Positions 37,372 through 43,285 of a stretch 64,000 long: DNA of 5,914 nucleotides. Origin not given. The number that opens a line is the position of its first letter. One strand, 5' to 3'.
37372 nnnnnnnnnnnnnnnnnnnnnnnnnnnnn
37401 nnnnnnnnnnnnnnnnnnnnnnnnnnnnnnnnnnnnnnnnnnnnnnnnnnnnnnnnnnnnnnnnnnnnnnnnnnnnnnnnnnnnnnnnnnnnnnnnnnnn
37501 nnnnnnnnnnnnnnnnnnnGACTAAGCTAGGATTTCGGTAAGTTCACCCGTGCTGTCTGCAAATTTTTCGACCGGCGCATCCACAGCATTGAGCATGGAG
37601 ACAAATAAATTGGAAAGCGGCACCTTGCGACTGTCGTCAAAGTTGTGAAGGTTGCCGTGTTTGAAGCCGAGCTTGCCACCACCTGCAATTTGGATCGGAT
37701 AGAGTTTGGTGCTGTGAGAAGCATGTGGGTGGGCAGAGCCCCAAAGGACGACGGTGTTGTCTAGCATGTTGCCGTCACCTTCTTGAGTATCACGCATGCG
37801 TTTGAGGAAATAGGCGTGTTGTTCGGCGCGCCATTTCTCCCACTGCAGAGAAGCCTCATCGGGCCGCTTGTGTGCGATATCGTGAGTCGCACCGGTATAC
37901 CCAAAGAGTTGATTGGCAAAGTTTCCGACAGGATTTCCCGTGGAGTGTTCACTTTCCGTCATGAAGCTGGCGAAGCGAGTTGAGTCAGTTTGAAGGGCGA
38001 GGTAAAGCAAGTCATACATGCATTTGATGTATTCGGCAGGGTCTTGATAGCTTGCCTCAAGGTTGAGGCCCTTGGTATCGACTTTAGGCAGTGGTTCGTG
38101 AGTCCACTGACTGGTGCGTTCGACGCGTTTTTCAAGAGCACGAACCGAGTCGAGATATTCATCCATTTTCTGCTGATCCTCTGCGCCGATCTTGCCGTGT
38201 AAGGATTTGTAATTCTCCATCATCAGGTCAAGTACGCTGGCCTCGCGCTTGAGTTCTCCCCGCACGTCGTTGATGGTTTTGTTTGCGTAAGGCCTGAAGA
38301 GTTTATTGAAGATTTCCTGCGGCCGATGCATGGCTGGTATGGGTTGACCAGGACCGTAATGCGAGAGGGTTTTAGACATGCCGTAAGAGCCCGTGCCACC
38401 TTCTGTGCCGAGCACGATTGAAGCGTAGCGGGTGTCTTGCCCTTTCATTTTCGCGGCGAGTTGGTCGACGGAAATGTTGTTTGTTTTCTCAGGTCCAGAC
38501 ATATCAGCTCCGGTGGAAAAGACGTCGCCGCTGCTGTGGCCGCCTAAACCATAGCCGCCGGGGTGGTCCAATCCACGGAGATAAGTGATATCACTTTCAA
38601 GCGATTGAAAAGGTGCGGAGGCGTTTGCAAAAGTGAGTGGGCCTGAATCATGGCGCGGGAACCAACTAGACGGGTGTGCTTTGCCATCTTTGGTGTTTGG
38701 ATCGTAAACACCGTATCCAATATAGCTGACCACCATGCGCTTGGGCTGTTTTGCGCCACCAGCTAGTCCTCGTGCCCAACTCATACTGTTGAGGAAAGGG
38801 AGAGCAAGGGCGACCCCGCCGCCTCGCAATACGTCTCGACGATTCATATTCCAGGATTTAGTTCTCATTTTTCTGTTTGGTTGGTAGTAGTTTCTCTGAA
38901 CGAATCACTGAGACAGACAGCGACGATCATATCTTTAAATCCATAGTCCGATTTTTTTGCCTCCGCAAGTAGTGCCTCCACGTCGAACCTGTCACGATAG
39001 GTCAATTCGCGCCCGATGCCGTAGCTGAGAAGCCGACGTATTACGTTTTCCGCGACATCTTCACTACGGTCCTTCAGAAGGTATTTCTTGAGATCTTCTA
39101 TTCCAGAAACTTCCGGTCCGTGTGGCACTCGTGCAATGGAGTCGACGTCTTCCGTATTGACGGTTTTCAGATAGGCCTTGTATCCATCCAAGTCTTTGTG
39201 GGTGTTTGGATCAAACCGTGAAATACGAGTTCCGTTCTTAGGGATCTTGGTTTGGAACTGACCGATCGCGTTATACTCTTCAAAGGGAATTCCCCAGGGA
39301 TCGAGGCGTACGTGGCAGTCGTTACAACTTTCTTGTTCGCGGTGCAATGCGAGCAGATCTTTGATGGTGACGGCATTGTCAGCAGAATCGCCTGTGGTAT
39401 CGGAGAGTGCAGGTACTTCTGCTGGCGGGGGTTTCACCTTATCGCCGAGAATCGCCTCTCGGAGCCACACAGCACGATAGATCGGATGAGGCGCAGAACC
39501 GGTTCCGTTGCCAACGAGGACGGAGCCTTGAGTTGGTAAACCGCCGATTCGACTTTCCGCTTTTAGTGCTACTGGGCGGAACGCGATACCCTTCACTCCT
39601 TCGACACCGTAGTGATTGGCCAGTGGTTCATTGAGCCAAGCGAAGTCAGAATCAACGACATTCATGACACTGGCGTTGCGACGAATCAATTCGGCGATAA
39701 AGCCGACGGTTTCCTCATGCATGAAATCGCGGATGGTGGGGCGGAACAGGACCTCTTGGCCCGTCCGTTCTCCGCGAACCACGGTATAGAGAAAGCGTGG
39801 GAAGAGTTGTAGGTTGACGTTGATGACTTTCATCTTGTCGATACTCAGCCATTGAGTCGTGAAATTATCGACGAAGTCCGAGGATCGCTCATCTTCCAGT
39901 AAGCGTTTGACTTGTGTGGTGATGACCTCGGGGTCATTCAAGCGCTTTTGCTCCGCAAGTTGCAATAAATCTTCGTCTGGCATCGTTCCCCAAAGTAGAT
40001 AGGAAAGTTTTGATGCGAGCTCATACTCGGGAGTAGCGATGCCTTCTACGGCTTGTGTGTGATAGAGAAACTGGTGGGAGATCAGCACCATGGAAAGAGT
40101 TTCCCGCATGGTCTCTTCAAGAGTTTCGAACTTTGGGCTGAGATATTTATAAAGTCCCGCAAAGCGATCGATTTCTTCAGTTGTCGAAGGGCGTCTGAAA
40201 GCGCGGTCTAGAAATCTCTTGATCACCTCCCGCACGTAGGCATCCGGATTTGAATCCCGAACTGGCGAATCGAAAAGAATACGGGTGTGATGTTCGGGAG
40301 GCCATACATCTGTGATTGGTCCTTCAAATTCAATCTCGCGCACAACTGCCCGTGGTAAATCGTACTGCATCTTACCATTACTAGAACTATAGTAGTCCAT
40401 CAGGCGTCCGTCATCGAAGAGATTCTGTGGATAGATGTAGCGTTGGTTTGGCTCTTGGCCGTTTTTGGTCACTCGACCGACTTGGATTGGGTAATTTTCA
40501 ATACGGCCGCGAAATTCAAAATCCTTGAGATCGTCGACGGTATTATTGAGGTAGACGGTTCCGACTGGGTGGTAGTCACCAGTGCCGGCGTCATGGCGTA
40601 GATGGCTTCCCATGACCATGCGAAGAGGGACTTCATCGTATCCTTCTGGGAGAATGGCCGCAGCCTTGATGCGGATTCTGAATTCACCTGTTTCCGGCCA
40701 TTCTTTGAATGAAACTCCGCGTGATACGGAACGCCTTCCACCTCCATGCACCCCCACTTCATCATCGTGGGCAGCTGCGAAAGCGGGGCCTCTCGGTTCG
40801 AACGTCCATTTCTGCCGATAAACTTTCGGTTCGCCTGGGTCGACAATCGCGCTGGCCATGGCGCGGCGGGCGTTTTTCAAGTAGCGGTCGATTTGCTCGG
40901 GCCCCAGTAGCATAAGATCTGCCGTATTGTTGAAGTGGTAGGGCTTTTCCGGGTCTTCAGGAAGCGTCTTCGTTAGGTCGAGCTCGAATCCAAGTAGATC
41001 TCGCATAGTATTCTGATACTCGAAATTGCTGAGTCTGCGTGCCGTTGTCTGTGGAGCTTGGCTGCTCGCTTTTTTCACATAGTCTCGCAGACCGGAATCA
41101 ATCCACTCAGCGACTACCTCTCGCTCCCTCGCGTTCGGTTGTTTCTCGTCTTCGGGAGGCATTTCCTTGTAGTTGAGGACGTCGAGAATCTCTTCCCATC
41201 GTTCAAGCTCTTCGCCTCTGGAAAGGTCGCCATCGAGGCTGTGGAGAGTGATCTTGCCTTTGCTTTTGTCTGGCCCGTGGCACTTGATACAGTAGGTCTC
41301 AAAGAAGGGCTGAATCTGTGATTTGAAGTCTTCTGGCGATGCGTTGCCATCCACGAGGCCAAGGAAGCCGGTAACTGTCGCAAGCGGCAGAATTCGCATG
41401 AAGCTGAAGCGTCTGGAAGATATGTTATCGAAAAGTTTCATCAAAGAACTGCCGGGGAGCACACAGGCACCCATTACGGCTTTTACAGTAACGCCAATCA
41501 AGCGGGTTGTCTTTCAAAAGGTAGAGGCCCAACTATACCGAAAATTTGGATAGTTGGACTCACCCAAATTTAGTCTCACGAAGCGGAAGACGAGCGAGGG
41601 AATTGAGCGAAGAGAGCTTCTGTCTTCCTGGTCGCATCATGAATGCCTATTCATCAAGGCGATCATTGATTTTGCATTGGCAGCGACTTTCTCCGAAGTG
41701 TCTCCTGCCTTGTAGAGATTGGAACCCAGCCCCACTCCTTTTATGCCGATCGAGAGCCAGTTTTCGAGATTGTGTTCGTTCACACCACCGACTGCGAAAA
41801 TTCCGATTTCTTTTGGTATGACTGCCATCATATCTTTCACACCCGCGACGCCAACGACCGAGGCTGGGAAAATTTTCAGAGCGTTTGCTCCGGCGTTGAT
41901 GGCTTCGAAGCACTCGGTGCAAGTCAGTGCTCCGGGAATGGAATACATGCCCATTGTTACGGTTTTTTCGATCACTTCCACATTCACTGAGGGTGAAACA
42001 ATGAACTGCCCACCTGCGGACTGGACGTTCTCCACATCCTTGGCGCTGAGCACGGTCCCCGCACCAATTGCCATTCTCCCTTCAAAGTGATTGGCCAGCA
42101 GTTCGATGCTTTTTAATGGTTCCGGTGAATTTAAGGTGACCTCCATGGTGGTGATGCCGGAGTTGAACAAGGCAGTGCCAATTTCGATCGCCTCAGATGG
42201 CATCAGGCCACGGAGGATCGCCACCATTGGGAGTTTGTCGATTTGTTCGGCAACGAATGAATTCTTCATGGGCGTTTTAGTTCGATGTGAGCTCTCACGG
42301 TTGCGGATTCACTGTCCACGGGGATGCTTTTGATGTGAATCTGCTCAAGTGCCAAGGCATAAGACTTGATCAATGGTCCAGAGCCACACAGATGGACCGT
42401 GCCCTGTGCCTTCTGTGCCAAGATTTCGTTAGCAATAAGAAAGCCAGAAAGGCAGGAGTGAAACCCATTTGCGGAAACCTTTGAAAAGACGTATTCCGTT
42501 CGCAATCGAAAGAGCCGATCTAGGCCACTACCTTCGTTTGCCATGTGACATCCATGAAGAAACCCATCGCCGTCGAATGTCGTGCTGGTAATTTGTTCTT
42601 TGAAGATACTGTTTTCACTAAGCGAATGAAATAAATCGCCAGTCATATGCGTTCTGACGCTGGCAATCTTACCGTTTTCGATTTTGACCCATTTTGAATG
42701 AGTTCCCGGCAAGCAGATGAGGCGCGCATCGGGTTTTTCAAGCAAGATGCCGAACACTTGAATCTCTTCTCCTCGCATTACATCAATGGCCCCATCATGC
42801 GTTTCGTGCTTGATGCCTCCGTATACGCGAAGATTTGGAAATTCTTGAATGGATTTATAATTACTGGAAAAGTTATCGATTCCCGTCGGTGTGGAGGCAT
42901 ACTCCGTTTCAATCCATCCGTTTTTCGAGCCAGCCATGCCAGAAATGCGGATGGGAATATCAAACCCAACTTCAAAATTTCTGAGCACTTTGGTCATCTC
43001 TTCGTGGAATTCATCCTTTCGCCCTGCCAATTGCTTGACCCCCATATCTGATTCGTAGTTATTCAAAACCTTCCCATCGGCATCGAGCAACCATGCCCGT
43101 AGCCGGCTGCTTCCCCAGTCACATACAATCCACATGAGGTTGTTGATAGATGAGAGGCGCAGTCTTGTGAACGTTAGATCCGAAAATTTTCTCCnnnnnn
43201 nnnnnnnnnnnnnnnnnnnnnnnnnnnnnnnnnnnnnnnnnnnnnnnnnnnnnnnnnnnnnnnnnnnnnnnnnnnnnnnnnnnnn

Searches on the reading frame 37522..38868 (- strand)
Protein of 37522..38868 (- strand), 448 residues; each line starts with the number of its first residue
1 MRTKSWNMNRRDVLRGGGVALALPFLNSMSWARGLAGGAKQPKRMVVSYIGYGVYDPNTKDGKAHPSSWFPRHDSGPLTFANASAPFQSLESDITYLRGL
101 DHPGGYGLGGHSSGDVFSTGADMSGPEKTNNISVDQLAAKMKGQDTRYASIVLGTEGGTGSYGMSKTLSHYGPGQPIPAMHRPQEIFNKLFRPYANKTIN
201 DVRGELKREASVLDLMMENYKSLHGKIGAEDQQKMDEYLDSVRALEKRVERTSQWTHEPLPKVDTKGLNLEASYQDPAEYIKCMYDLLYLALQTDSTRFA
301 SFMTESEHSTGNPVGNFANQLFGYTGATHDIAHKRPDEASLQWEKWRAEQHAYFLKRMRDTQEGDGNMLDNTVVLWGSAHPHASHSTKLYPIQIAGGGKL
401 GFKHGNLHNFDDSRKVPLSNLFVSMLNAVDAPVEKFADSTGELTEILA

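Call 57: search_protein_families(library=pfam, proteins=[window:37522-38868:-], max_evalue=0.00001)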
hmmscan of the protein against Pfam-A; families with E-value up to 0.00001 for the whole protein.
window:37522-38868:- (448 aa): 1 family
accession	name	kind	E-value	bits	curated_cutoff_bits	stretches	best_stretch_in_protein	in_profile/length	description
PF07586.16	HXXSHH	-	9.5e-70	236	30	1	44-351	1-306/307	Protein of unknown function (DUF1552)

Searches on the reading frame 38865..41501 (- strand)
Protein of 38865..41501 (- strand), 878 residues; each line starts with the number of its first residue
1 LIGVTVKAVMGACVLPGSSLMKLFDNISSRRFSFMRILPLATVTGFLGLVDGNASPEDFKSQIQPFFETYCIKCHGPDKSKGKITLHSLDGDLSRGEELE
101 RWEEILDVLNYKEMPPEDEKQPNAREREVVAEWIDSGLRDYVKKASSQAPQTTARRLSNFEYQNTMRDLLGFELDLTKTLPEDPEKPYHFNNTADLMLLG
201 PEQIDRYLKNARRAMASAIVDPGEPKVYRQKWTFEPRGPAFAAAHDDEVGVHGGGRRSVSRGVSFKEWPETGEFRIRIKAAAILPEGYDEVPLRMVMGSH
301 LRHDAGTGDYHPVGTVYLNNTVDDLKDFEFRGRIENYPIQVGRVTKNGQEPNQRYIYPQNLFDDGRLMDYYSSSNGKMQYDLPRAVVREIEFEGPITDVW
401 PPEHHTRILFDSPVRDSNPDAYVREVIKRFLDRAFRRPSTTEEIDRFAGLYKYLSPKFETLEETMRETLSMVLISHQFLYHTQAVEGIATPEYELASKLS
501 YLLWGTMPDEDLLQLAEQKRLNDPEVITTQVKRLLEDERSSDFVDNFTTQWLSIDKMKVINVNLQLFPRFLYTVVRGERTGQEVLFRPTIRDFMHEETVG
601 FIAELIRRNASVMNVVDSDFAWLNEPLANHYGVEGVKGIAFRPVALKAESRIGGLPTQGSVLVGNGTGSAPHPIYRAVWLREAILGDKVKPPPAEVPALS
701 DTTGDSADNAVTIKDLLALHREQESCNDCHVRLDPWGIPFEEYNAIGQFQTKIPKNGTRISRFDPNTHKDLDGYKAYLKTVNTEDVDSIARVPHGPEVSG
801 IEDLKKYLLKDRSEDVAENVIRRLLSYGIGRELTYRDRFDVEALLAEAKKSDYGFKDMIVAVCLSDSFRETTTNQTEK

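Call 57: search_protein_families(library=pfam, proteins=[window:38865-41501:-], max_evalue=0.00001)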
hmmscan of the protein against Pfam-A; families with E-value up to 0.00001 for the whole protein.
window:38865-41501:- (878 aa): 6 families
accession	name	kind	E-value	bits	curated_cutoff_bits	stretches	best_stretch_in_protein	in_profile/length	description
PF07631.16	PSD4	-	7e-38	130.5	23.3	1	492-633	3-128/128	Protein of unknown function (DUF1592)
PF07627.16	PSCyt3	-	5.6e-24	84.7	27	1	653-752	2-97/98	Protein of unknown function (DUF1588)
PF07624.16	PSD2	-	1.3e-23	82.9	25.8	1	795-868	2-74/74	Protein of unknown function (DUF1585)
PF07626.16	PSD3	-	3.5e-18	66.3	23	1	155-219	1-64/65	Protein of unknown function (DUF1587)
PF07637.16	PSD5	-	1.9e-15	57.4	34.2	1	423-482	2-61/62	Protein of unknown function (DUF1595)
PF07635.16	PSCyt1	-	1.7e-08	35.3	22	1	71-118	1-59/59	Planctomycete cytochrome C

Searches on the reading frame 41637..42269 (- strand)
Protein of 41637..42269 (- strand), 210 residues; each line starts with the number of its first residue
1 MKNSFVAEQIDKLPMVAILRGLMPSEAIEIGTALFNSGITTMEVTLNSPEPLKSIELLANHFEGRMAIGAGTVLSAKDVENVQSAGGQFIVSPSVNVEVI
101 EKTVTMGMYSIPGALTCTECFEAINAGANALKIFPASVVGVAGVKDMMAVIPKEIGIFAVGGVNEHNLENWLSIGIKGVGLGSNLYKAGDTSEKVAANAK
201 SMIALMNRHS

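Call 57: search_protein_families(library=pfam, proteins=[window:41637-42269:-], max_evalue=0.00001)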
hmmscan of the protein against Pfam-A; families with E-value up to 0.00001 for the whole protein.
window:41637-42269:- (210 aa): 1 family
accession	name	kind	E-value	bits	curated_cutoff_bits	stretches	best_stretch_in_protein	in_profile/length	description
PF01081.25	Aldolase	-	1.6e-33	116.3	27.8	1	7-189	2-183/196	KDPG and KHG aldolase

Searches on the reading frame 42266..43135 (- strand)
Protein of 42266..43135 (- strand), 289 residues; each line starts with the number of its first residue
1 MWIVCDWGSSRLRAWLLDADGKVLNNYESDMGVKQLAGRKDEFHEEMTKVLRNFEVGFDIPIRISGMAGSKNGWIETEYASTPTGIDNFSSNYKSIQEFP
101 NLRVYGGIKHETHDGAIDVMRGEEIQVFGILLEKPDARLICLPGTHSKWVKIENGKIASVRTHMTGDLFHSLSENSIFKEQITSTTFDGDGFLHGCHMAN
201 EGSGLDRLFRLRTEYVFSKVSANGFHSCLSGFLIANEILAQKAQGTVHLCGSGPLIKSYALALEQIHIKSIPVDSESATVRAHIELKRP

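Call 57: search_protein_families(library=pfam, proteins=[window:42266-43135:-], max_evalue=0.00001)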
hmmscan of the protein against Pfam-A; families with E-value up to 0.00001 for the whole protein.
window:42266-43135:- (289 aa): 1 family
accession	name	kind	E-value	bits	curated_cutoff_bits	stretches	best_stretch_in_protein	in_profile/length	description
PF05035.17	DGOK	-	1.4e-72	244.4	25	1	6-281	1-276/281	2-keto-3-deoxy-galactonokinase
